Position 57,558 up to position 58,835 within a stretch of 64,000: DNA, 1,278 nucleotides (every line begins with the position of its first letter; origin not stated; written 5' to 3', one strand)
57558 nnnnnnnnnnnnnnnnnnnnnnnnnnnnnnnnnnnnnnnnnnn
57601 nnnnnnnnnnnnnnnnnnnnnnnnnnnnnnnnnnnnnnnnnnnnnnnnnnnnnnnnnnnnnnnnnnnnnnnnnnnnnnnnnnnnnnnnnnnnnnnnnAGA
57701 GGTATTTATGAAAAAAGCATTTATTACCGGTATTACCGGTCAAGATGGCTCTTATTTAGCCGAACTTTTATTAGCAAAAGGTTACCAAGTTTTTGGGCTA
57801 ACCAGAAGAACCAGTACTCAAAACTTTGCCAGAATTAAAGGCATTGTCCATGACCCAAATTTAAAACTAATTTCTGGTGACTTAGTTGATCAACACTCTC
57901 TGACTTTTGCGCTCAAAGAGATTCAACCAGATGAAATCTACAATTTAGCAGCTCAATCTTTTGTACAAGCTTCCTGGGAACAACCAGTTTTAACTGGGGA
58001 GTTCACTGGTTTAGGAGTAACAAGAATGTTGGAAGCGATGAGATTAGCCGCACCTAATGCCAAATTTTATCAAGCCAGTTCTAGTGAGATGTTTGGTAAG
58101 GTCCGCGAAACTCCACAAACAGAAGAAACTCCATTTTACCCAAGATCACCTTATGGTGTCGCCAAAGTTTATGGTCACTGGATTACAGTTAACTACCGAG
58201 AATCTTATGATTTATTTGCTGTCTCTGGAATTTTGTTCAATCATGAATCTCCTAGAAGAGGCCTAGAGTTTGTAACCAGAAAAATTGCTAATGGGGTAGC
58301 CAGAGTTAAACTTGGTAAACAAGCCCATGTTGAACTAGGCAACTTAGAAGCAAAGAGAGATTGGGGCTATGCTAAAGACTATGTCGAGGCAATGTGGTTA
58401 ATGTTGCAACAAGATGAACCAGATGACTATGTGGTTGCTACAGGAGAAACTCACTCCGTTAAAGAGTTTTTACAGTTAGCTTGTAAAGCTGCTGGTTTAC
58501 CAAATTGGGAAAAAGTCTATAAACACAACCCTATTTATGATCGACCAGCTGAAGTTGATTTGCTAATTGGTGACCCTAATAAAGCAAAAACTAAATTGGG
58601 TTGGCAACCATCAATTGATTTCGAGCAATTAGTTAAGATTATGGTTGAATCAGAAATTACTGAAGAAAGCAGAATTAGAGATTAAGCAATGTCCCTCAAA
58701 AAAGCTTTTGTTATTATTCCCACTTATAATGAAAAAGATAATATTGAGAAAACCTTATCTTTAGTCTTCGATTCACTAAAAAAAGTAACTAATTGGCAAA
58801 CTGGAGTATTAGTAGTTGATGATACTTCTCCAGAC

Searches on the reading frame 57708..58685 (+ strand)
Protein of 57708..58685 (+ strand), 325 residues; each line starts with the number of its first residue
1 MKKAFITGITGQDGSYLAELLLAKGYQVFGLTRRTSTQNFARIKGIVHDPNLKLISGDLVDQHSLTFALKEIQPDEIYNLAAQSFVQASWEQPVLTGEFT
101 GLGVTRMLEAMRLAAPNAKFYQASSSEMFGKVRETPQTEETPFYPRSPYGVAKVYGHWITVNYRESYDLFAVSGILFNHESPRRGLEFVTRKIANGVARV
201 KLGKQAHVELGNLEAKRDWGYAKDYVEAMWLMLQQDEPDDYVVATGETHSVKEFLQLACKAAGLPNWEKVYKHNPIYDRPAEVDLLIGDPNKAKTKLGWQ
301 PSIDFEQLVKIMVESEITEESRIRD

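Call 9: search_protein_families(library=pfam, proteins=[window:57708-58685:+])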
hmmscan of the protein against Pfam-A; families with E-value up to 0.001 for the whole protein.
window:57708-58685:+ (325 aa): 4 families
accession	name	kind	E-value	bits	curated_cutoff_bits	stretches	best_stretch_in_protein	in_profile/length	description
PF16363.11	GDP_Man_Dehyd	-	4.4e-135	450.9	27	1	5-312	1-332/332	GDP-mannose 4,6 dehydratase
PF01370.27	Epimerase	-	2e-71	240.7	20.9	1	5-244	2-240/240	NAD dependent epimerase/dehydratase family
PF04321.23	RmlD_sub_bind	-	4.4e-09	36.3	27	1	4-175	3-151/287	RmlD substrate binding domain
PF05368.20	NmrA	-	4.5e-06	26.9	27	1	3-71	4-69/298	NmrA-like family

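Call 29: search_protein_families(library=ncbifam, proteins=[window:57708-58685:+], max_evalue=0.00001)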
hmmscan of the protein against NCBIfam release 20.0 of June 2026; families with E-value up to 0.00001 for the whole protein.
window:57708-58685:+ (325 aa): 12 families
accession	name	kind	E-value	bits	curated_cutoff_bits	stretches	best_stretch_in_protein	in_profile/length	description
TIGR01472.1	gmd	equivalog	1.3e-131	438.9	415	1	2-318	1-340/342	GDP-mannose 4,6-dehydratase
TIGR01181.1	dTDP_gluc_dehyt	equivalog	8.9e-33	113.7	365.1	1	5-321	3-316/321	dTDP-glucose 4,6-dehydratase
TIGR04180.1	EDH_00030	hypoth_equivalog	3e-27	95.5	475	1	5-303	2-296/297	NAD-dependent 4,6-dehydratase LegB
TIGR02622.1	CDP_4_6_dhtase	equivalog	1.9e-22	79.9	278.45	1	2-120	5-124/352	CDP-glucose 4,6-dehydratase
TIGR01179.1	galE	equivalog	6.5e-22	77.8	262.3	1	5-174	3-171/332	UDP-glucose 4-epimerase GalE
NF007582.0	PRK10217.1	equivalog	2.8e-14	53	698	1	1-321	1-336/355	dTDP-glucose 4,6-dehydratase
NF011728.1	PRK15181.1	equivalog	6.7e-12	45.1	760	1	2-317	16-338/348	Vi polysaccharide biosynthesis UDP-N-acetylglucosaminuronic acid C-4 epimerase TviC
NF007490.0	PRK10084.1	subfamily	9.7e-12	44.5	649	1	3-318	2-336/361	dTDP-glucose 4,6-dehydratase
NF043036.1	ErythonDh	equivalog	1.4e-10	40.9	325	1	4-163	3-163/321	D-erythronate dehydrogenase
NF052578.1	StrlDmthSdmBMthl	equivalog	1.5e-09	38.1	600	1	5-265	4-248/328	sterol demethylase protein SdmB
NF007956.0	PRK10675.1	subfamily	4.8e-09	35.8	394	1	4-158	3-158/338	UDP-glucose 4-epimerase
TIGR03466.1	HpnA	hypoth_equivalog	1.1e-06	27.8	367.65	1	3-144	2-133/327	hopanoid-associated sugar epimerase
